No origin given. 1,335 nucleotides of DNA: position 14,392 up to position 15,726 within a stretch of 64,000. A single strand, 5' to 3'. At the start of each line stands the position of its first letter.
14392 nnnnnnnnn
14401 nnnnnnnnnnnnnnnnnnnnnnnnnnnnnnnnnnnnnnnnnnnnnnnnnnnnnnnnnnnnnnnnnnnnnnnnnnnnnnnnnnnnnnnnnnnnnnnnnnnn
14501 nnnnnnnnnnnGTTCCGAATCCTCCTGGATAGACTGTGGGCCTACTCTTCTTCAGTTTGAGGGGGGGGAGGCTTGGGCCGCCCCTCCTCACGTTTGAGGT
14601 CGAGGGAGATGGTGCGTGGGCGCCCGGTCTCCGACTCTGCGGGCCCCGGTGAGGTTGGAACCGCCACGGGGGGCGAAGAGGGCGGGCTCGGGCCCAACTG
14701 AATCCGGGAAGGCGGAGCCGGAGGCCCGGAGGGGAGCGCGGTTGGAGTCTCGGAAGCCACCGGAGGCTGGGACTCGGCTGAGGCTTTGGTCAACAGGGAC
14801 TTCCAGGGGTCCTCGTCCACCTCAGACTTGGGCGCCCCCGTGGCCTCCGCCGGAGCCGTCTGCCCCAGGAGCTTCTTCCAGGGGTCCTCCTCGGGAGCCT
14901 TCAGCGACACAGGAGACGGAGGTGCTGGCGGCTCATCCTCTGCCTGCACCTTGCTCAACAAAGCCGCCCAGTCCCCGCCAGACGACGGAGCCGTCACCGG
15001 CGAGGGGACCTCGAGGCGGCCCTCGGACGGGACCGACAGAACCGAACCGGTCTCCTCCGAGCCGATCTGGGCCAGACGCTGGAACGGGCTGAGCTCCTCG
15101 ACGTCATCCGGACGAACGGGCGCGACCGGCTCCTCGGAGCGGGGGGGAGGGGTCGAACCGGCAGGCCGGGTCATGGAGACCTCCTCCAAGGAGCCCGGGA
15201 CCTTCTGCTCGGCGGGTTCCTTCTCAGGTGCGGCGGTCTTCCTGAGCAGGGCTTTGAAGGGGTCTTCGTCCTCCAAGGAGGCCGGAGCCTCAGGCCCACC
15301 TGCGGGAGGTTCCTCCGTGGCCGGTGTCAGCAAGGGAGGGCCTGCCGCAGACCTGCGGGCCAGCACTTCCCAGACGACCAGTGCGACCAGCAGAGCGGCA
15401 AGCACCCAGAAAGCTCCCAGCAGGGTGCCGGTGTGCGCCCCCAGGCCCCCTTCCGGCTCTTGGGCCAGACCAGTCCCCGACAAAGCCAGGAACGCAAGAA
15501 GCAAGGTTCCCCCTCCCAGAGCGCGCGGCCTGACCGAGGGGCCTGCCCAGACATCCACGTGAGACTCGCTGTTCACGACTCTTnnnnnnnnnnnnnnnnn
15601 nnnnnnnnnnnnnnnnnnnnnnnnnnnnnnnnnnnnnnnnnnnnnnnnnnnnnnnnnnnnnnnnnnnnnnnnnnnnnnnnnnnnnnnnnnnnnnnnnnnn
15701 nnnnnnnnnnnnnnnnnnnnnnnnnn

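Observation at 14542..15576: Membrane protein with three EDP[FW]KxLL repeats immediately downstream of the TPR pair, a candidate TPR ligand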

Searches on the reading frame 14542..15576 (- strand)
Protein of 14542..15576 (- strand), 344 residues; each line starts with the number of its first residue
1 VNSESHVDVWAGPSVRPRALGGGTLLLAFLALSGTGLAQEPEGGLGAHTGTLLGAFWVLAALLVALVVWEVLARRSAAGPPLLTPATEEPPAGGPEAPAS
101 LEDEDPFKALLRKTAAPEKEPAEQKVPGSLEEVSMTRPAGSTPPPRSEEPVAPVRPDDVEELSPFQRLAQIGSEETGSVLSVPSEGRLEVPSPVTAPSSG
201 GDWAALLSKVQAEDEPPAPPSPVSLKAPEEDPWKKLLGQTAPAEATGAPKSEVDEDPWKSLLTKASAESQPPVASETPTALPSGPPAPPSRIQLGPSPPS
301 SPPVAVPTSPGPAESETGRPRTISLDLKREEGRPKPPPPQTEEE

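Call 7: search_protein_families(library=pfam, proteins=[window:14542-15576:-], max_evalue=0.01)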
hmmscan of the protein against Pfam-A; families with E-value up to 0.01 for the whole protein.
window:14542-15576:- (344 aa): 0 families

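Call 8: search_protein_families(library=ncbifam, proteins=[window:14542-15576:-], max_evalue=0.01)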
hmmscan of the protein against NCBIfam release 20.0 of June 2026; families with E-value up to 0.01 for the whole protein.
window:14542-15576:- (344 aa): 0 families

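Call 13: find_homologous_proteins(query=window:14545-15576:-, max_evalue=0.001)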
Query window:14545-15576:- (344 aa): 16 proteins with E <= 0.001 among 8000 candidates.
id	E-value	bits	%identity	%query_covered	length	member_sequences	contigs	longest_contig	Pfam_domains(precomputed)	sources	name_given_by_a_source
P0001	9.4e-191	652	100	93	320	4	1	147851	-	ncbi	-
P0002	2.6e-136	473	72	100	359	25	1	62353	-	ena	-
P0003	9.6e-114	398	67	99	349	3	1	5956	-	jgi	-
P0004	2.2e-102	361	72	79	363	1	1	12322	-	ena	-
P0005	3.9e-100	354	57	98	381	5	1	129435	-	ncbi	ncbi:MAG: hypothetical protein ACOX9B_02555 [Candidatus Xenobium sp.]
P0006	3.8e-96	341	58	100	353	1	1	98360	-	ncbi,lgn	-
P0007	2.4e-64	236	56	71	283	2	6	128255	-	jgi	jgi:hypothetical protein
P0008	2.3e-32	131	40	88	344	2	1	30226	-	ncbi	-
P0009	6.2e-29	120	46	19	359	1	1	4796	-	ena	-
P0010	1.1e-26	112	41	88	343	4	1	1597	-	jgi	-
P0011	4.1e-25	107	36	97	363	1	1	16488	-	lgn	-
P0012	9.2e-25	106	38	80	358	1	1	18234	-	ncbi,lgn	-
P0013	1.6e-24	105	36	82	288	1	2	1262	-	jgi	jgi:hypothetical protein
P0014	2.3e-22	98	37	84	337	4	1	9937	-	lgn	-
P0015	1.3e-20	92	38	77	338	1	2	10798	-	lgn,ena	-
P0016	4.2e-4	38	27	83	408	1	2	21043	-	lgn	-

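Call 16: find_encoding_contigs(protein=P0008, flank=10000, max_places=2)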
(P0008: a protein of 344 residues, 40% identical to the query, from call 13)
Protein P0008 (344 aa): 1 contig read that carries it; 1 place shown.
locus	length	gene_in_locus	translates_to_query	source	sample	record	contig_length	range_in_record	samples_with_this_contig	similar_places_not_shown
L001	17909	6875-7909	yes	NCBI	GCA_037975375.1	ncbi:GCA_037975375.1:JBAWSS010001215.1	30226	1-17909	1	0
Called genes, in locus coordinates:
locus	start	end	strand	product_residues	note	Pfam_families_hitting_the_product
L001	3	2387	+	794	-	?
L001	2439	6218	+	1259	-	PF00515:TPR_1 (faint), PF03704:BTAD (faint), PF07719:TPR_2 (weak), PF12895:ANAPC3 (faint), PF13174:TPR_6 (faint), PF13176:TPR_7 (faint), PF14559:TPR_19, PF14559:TPR_19 (weak), +17 more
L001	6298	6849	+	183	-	PF07719:TPR_2 (faint), PF13181:TPR_8 (faint), PF13424:TPR_12 (faint), PF13432:TPR_16 (faint)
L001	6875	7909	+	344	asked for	-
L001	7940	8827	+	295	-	-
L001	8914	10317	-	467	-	-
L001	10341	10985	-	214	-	-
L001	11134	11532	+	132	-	PF03259:Robl_LC7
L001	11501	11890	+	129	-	PF00072:Response_reg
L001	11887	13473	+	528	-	PF01590:GAF, PF13185:GAF_2, PF13492:GAF_3, PF00989:PAS, PF08448:PAS_4, PF13188:PAS_8, PF00512:HisKA, PF02518:HATPase_c, +1 more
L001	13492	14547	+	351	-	-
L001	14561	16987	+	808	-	PF04932:Wzy_C, PF07719:TPR_2 (faint), PF13424:TPR_12 (faint), PF13428:TPR_14 (faint), PF14559:TPR_19 (faint)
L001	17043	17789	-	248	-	PF13529:Peptidase_C39_2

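Call 17: find_encoding_contigs(protein=P0016, flank=10000, max_places=2)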
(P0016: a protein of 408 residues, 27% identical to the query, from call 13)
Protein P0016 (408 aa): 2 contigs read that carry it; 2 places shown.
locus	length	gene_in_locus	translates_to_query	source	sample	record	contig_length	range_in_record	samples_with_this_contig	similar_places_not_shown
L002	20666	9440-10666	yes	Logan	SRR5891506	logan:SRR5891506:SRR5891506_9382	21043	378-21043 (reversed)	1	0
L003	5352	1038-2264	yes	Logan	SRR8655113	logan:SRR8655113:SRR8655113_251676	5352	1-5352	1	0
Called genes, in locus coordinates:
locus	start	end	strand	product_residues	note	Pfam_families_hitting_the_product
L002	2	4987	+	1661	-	?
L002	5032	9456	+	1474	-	PF00515:TPR_1 (faint), PF01535:PPR (faint), PF07719:TPR_2 (faint), PF09976:TPR_21 (faint), PF10602:RPN7 (faint), PF12569:NatA_aux_su (faint), PF14559:TPR_19 (weak), PF14559:TPR_19 (weak), +20 more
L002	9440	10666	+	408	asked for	-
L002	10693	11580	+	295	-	-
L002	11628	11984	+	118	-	-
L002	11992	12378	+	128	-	PF00072:Response_reg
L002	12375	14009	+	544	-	PF01590:GAF, PF13185:GAF_2, PF13492:GAF_3, PF00512:HisKA, PF02518:HATPase_c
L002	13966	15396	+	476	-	-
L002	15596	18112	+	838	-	PF04932:Wzy_C, PF13428:TPR_14 (faint), PF21033:RMD1-3 (faint), PF13431:TPR_17 (faint), PF14559:TPR_19 (weak)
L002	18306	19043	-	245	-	PF13529:Peptidase_C39_2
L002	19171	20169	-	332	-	PF04055:Radical_SAM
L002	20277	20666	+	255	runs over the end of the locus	?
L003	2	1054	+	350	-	?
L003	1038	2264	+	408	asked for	-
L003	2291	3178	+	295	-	-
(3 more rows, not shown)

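Call 19: find_encoding_contigs(protein=P0005, flank=10000, max_places=1)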
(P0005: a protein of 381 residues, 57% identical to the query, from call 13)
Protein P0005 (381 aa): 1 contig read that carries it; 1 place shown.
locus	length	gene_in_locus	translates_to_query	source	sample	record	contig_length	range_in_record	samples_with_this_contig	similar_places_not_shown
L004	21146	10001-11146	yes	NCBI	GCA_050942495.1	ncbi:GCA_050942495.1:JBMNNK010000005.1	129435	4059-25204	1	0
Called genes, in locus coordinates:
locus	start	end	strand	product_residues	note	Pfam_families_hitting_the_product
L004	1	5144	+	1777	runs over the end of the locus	PF00515:TPR_1 (faint), PF07719:TPR_2 (faint), PF12895:ANAPC3 (faint), PF13174:TPR_6 (faint), PF13176:TPR_7 (faint), PF14559:TPR_19 (weak), PF13432:TPR_16 (weak), PF14559:TPR_19 (weak), +16 more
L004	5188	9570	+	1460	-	PF00515:TPR_1 (faint), PF03704:BTAD (faint), PF07719:TPR_2 (faint), PF07721:TPR_4 (faint), PF10602:RPN7 (faint), PF12895:ANAPC3 (faint), PF14559:TPR_19, PF13432:TPR_16 (weak), +17 more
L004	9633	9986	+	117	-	-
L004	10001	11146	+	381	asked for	-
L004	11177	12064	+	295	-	-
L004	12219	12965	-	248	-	-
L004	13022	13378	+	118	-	PF03259:Robl_LC7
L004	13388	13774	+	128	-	PF00072:Response_reg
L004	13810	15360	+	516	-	PF01590:GAF, PF13185:GAF_2, PF13492:GAF_3, PF00989:PAS, PF08448:PAS_4, PF13188:PAS_8, PF00512:HisKA, PF02518:HATPase_c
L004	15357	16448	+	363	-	-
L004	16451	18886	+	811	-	PF13432:TPR_16 (faint), PF04932:Wzy_C, PF07719:TPR_2 (faint), PF13424:TPR_12 (faint), PF13181:TPR_8 (faint), PF13414:TPR_11 (faint), PF00515:TPR_1 (faint)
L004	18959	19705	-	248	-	PF13529:Peptidase_C39_2 (weak)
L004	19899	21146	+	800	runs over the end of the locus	PF00403:HMA, PF00122:E1-E2_ATPase, PF00702:Hydrolase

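Call 20: find_encoding_contigs(protein=P0011, flank=10000, max_places=1)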
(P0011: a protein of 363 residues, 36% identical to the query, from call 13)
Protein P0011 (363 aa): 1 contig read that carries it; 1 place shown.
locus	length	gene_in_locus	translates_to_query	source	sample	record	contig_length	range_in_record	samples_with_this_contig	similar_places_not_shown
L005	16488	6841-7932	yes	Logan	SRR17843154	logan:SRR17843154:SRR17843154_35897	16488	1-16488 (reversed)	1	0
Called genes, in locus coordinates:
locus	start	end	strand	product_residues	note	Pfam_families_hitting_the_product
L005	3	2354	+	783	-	?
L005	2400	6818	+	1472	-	PF00515:TPR_1 (faint), PF01535:PPR (faint), PF03704:BTAD (faint), PF07719:TPR_2 (faint), PF07721:TPR_4 (faint), PF12895:ANAPC3 (faint), PF14559:TPR_19 (weak), PF13432:TPR_16 (weak), +21 more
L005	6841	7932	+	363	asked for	-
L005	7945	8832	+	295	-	-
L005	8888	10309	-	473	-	-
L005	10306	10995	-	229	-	-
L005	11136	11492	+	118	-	PF03259:Robl_LC7 (weak)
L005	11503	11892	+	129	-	PF00072:Response_reg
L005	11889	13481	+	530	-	PF01590:GAF, PF13185:GAF_2, PF13492:GAF_3, PF00989:PAS, PF08448:PAS_4, PF13188:PAS_8, PF00512:HisKA, PF02518:HATPase_c, +1 more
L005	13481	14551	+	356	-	-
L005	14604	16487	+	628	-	?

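Call 21: find_encoding_contigs(protein=P0014, flank=10000, max_places=1)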
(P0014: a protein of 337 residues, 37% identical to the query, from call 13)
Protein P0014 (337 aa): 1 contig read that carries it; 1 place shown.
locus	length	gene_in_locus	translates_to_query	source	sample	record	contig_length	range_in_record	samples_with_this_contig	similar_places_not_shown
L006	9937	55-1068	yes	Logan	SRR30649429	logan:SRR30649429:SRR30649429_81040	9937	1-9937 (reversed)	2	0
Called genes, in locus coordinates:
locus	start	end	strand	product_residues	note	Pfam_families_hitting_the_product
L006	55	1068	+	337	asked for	-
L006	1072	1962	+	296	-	-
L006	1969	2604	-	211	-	-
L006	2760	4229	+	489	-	-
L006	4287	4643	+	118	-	PF03259:Robl_LC7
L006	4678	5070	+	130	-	PF00072:Response_reg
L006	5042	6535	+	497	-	PF01590:GAF, PF13185:GAF_2, PF13492:GAF_3, PF13581:HATPase_c_2 (faint), PF08448:PAS_4 (faint), PF13188:PAS_8 (weak), PF00512:HisKA, PF02518:HATPase_c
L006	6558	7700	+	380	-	PF14559:TPR_19 (faint), PF07719:TPR_2 (faint)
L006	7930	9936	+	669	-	?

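Call 22: list_cluster_members(proteins=[P0001, P0006, P0008, P0012, P0005])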
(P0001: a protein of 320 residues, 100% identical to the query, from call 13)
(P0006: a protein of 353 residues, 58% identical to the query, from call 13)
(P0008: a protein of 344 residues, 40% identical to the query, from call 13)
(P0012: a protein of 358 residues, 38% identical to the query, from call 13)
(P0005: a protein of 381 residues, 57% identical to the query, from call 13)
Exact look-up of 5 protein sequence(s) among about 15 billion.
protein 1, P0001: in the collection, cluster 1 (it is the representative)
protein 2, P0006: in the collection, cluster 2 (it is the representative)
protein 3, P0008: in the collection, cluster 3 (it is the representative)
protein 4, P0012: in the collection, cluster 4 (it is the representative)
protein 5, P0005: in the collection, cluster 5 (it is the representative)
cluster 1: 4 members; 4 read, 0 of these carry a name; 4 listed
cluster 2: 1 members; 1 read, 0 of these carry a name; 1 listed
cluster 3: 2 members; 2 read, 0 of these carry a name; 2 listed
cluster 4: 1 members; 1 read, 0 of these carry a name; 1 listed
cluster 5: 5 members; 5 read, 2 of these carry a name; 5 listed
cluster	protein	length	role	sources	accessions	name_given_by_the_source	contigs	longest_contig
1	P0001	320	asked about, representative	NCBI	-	-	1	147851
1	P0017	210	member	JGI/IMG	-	-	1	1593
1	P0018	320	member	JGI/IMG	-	-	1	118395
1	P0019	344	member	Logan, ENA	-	-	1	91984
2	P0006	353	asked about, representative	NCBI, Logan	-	-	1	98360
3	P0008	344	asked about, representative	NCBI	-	-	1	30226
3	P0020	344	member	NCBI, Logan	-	-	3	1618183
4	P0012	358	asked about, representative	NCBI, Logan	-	-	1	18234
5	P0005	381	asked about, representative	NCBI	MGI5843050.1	MAG: hypothetical protein ACOX9B_02555 [Candidatus Xenobium sp.]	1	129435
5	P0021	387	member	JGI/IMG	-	hypothetical protein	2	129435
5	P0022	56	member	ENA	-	-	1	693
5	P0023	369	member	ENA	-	-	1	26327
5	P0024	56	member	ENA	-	-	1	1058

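Call 23: find_related_loci(query=A1, collection=genome_contigs, flank=10000)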
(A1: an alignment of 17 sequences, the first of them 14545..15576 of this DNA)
Query A1 (344 aa) in genome_contigs; peptide patterns used: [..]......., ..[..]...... (x = any residue, [..] = any of these).
24 stretches matched a pattern; 3 encode a relative of the query (tblastn E <= 1e-3); 3 distinct loci.
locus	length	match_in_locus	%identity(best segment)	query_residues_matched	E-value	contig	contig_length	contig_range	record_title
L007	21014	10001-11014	58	1-344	4e-88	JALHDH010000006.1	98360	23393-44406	MAG: bacterium isolate 1-no_shock_S1_038 scaffold_195, whole genome shotgun sequence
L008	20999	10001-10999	71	1-333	2e-109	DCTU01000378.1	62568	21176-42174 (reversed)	MAG TPA_asm: bacterium UBP9_UBA1432 isolate UBA1432 UBA1432_contig_15451, whole genome shotgun sequence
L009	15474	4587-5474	38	69-344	2e-31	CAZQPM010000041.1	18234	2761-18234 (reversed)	MAG TPA_asm: uncultured Burkholderiales bacterium isolate SRP216815_co1_43 genome assembly, contig: NODE_3614_length_182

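Call 34: search_protein_representatives(alignment_id=A1)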
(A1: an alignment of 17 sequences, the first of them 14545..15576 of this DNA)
Query: 17 sequences, 338 profile positions. Proteins with E-value up to 0.001 (for the whole library): 49; up to 1e-10: 18; up to 1e-30: 9. The best 49 are listed.
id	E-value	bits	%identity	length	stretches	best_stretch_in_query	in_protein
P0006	7.9e-113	393.5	-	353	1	2-338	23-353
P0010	3.8e-102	358.3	-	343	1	1-338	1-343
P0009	8.5e-95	334.2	-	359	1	1-338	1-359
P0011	1.0e-92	327.3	-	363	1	17-338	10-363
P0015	8.1e-86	304.7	-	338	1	2-338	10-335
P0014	2.2e-81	290.1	-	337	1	17-325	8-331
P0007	2.1e-79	283.6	-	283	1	95-338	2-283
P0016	2.7e-78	279.9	-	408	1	2-333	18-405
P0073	1.5e-31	126.2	-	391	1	20-337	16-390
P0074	1.3e-29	119.8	-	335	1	40-338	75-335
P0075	8.0e-28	114.0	-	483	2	18-250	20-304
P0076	1.4e-23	100.0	-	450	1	17-324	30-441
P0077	1.8e-13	66.8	-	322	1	18-336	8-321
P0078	9.8e-13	64.4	-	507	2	20-149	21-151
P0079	3.4e-11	59.3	-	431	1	22-321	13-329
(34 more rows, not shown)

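Call 65: predict_structure(alignment_id=A1)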
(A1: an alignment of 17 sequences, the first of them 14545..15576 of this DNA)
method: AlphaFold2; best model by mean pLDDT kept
length: 344 residues; sequences in the alignment: 17
mean_pLDDT: 53.6   pTM: 0.18
mean pLDDT of the five models: 53.6, 53.3, 52.5, 48.5, 48.0
residues with pLDDT >= 90: 7; 70-90: 40; 50-70: 135; < 50: 162
segments of 3 or more residues with pLDDT < 50: 1-3, 6-19, 36-38, 80-82, 84-89, 91-94, 117-152, 177-192, 194-198, 217-226, 240-252, 268-277, 279-284, 290-298, 303-306
pLDDT, mean of each block of 10 residues (from residue 1): 45 46 59 52 59 84 90 66 43 44 65 56 38 39 42 55 74 52 37 45 58 48 49 63 41 58 56 42 54 45 45 49 56 66 57
secondary structure, 60 per line:
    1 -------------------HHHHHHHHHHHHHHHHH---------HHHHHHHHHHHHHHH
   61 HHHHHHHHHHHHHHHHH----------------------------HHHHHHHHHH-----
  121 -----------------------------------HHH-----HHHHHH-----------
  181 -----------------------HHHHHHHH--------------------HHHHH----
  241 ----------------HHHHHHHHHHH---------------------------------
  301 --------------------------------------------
elements in order: H20-36 H46-77 H106-115 H164-169 H204-211 H232-236 H257-267
